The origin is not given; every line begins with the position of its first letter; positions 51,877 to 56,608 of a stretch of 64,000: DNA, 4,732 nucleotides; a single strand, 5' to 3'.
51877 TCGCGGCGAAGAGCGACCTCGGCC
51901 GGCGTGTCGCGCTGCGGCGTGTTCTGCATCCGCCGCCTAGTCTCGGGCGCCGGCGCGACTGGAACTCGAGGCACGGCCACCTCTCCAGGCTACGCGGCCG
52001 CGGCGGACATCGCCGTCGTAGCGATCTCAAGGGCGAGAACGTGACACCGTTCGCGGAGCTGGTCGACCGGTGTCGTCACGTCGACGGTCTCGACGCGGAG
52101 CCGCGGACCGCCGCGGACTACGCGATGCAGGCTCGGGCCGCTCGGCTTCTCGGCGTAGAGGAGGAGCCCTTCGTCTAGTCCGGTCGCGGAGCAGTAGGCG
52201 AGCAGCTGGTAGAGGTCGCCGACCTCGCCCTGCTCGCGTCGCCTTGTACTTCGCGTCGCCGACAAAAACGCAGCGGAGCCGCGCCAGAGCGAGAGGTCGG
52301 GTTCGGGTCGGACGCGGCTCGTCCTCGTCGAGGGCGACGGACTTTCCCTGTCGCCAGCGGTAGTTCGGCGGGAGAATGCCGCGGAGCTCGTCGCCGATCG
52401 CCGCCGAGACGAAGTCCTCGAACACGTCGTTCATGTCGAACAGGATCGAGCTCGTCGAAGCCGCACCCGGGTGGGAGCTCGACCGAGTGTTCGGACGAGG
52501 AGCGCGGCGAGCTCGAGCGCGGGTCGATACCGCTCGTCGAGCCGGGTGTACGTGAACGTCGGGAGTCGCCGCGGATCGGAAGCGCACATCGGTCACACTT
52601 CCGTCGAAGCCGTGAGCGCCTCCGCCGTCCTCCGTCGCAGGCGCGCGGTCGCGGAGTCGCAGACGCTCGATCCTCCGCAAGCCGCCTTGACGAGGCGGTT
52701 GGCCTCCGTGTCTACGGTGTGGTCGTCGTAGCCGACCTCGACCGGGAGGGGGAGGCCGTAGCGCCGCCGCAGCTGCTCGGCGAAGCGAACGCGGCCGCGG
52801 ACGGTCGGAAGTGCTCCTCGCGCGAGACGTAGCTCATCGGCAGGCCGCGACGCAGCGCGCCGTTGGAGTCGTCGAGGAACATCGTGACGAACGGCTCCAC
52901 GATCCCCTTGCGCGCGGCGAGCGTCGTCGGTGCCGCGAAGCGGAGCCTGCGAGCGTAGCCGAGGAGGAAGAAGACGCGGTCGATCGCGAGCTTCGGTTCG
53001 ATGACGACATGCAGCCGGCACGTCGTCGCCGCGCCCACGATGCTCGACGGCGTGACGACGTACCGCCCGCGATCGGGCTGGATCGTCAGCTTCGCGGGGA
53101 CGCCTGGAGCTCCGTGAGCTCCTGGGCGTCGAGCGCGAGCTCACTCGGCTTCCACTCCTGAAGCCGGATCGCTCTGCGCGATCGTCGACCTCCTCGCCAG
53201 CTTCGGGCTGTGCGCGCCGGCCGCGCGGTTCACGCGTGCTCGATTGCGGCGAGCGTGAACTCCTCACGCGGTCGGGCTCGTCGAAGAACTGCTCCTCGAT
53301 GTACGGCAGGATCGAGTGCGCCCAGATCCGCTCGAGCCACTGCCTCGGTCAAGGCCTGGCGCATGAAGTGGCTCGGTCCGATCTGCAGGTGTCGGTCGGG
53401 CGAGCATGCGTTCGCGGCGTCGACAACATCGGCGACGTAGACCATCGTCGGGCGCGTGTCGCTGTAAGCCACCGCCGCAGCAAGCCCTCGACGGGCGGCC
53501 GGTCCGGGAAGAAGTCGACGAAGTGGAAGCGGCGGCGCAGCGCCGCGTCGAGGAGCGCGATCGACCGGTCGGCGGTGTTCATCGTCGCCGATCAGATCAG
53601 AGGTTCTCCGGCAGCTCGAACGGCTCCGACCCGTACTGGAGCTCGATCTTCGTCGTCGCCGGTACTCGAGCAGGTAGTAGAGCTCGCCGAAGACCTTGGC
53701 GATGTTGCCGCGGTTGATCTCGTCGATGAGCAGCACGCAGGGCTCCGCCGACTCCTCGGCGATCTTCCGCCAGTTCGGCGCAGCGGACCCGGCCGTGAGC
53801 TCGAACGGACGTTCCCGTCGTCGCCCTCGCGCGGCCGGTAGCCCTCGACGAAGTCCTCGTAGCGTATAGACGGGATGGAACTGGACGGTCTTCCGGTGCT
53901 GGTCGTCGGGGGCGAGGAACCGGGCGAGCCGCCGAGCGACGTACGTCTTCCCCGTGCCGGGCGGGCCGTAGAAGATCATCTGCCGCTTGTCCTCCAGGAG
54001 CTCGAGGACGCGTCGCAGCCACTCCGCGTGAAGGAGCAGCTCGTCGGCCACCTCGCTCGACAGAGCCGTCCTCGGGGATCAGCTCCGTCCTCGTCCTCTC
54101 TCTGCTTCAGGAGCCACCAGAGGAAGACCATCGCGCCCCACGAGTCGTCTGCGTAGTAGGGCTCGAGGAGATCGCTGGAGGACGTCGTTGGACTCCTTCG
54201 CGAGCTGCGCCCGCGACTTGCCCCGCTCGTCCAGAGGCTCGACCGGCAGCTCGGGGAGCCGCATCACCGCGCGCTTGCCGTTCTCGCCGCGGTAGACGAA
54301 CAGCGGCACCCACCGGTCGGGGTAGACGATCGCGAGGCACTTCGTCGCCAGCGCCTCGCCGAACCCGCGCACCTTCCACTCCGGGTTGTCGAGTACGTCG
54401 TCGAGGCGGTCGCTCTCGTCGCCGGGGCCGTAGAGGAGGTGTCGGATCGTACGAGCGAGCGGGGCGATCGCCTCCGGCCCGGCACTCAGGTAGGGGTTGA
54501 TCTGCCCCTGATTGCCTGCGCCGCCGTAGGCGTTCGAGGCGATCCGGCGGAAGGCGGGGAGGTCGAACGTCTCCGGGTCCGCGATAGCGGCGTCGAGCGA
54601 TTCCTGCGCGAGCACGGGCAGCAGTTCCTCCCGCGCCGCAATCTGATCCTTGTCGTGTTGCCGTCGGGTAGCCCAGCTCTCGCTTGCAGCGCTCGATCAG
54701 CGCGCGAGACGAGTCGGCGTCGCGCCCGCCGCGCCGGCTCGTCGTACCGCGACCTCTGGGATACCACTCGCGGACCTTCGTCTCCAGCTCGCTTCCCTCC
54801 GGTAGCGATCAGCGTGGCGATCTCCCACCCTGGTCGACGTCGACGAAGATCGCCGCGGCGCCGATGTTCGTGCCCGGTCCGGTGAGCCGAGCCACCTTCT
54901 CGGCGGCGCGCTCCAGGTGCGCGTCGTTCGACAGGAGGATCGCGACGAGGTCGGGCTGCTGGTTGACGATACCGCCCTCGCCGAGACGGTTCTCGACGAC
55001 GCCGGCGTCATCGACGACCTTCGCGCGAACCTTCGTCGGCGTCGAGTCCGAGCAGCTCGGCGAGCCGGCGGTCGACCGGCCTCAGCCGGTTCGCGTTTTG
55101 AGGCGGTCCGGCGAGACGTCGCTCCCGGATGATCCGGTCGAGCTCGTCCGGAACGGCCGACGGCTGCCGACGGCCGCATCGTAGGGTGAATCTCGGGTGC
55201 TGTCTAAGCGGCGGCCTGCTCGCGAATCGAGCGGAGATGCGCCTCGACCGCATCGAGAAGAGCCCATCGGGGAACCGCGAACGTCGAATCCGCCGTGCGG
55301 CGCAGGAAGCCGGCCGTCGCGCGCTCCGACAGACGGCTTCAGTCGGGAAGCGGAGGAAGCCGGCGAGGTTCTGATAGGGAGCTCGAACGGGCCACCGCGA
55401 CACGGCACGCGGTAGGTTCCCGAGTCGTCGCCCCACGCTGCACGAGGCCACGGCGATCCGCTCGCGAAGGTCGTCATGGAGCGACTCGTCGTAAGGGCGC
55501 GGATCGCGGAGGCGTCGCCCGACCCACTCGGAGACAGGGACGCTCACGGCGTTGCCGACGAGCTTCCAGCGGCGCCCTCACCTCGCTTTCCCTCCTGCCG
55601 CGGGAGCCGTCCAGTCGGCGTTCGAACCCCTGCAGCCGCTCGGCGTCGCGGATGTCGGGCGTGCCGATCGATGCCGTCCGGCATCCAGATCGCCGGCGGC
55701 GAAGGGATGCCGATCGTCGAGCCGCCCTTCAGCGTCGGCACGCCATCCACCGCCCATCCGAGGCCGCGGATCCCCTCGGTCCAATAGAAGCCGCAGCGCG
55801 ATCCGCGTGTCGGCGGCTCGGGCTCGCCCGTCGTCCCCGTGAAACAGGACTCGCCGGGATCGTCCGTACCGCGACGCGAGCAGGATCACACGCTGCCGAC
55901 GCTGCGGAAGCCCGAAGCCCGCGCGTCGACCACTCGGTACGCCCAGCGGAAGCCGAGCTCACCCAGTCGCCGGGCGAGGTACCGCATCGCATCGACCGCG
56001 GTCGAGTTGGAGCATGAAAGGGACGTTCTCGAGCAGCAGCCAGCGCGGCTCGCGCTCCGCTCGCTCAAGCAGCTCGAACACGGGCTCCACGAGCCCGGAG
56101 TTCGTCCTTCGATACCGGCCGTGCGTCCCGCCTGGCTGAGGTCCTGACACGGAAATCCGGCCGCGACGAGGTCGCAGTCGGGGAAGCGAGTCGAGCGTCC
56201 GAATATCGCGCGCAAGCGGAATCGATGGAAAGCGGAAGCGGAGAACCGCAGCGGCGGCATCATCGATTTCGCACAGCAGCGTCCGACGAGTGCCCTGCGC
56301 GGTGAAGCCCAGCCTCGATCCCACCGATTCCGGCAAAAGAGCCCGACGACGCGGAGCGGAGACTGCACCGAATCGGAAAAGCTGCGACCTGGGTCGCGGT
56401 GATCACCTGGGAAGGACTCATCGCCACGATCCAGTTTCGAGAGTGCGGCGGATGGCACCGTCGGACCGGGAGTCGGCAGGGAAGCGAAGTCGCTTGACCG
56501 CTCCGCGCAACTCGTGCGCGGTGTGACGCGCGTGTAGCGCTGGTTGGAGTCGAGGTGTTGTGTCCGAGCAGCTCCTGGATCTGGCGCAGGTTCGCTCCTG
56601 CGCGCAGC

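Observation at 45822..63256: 17.3-kb island bounded by a 30-nt direct repeat that includes the 3' end of tRNA-Gly(CCC)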

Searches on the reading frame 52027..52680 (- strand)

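Call 23: search_protein_families(library=pfam, proteins=[window:52027-52680:-], max_evalue=0.1)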
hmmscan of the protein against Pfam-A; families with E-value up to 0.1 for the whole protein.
window:52027-52680:- (217 aa): 1 family
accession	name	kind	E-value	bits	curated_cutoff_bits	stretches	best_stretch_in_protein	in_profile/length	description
PF10117.15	McrBC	-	1.1e-05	24.9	23.9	1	69-149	202-282/318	McrBC 5-methylcytosine restriction system component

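Call 59: search_protein_families(library=padloc, proteins=[window:52027-52680:-], max_evalue=0.01)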
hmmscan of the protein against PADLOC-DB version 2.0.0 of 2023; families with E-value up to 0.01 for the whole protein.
window:52027-52680:- (217 aa): 0 families

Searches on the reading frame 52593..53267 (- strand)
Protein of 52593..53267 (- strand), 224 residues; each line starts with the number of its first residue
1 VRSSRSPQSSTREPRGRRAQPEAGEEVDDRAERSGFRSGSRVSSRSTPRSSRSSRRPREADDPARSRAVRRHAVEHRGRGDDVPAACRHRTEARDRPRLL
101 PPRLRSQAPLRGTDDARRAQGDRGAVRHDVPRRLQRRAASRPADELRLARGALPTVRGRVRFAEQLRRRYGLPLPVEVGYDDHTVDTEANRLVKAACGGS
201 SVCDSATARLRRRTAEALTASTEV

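Call 23: search_protein_families(library=pfam, proteins=[window:52593-53267:-], max_evalue=0.1)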
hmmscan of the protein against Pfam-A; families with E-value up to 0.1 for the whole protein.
window:52593-53267:- (224 aa): 1 family
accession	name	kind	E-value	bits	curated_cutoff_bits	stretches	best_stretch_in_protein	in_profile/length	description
PF10117.15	McrBC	-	2.4e-08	33.7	23.9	1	134-216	73-153/318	McrBC 5-methylcytosine restriction system component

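Call 59: search_protein_families(library=padloc, proteins=[window:52593-53267:-], max_evalue=0.01)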
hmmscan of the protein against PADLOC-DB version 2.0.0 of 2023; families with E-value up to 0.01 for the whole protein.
window:52593-53267:- (224 aa): 0 families

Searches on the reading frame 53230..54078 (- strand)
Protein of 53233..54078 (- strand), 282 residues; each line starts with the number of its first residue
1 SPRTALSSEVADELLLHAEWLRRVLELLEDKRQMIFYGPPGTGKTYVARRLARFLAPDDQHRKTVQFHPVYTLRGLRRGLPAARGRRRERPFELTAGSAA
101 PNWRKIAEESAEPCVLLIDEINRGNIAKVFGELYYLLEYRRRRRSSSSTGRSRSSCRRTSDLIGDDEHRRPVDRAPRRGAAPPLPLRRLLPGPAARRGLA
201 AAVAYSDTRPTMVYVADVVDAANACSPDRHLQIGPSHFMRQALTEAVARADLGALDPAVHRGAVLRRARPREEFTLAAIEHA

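Call 23: search_protein_families(library=pfam, proteins=[window:53230-54051:-], max_evalue=0.1)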
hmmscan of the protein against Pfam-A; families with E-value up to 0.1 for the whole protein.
window:53230-54051:- (273 aa): 27 families (the best 25 are shown)
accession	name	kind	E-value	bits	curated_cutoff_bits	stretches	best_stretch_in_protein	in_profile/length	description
PF07728.20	AAA_5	-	5.4e-14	52.8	22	1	25-137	2-99/139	AAA domain (dynein-related subfamily)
PF13401.12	AAA_22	-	2.2e-08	34.9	27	1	22-130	5-110/130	AAA domain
PF00004.35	AAA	-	3.1e-08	34.6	21.2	1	25-115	1-69/131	ATPase family associated with various cellular activities (AAA)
PF01078.27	Mg_chelatase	-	2.8e-05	24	20.3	1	23-70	23-69/207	Magnesium chelatase, subunit ChlI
PF12775.13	AAA_7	-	0.00014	21.9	25.8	1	18-79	29-90/181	P-loop containing dynein motor region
PF13191.12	AAA_16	-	0.00017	22.6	32.6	1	16-103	13-103/167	AAA ATPase domain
PF20720.3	nSTAND3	-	0.00021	21.5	27.2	1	12-49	7-44/155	Novel STAND NTPase 3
PF05729.18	NACHT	-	0.0012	19.1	26.7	1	23-69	1-47/167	NACHT domain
PF13481.12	AAA_25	-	0.0029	17.7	27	1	17-50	28-61/195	AAA domain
PF01695.23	IstB_IS21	-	0.0044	17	24.1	1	16-43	86-113/238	IstB-like ATP binding protein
PF04851.21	ResIII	-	0.0058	17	22.5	1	10-56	10-57/164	Type III restriction enzyme, res subunit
PF13479.12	AAA_24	-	0.0066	16.7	27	1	22-46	2-26/195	AAA domain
PF02562.22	PhoH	-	0.0066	16.4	27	1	14-61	11-58/205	PhoH-like protein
PF13521.12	AAA_28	-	0.011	16.5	27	1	25-45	2-22/164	AAA domain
PF00910.28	RNA_helicase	-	0.015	16.3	21.5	1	26-47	2-23/105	RNA helicase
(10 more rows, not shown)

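Call 59: search_protein_families(library=padloc, proteins=[window:53233-54078:-], max_evalue=0.01)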
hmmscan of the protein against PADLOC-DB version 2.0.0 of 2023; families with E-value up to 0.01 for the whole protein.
window:53233-54078:- (282 aa): 10 families
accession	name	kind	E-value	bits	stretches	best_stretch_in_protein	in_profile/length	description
PDLC03547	REase_II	-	1.4e-07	28.5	1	28-148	261-382/585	Type II restriction enzyme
PDLC02196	IetA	-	5e-07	27.5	1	29-54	120-145/374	-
PDLC02195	IetA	-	0.00017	19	1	30-54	136-160/395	-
PDLC03448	REase_II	-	0.00033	16.9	0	111-139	624-652/857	Type II restriction enzyme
PDLC00915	TRIP13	-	0.00076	17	1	34-56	66-88/302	TRIP13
PDLC04232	IetA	-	0.00097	16.6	1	28-55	113-140/330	-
PDLC03838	DolB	-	0.0022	15.3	1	34-63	169-197/375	-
PDLC00914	TRIP13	-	0.0025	15.3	0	24-96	63-133/302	TRIP13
PDLC03920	MkoA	-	0.0048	13.2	1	34-60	634-660/1112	-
PDLC02505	BrxL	-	0.0086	13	0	19-54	208-243/482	BrxL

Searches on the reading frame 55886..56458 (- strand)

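Call 23: search_protein_families(library=pfam, proteins=[window:55886-56458:-], max_evalue=0.1)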
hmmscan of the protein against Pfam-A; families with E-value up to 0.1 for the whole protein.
window:55886-56458:- (190 aa): 2 families
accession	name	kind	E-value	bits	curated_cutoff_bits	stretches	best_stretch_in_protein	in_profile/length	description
PF00145.23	DNA_methylase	-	3.6e-06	27.1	22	1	90-118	56-85/324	C-5 cytosine-specific DNA methylase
PF25296.1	Decapeptide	-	0.037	14.3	45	0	93-114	43-64/74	Decapeptide repeat region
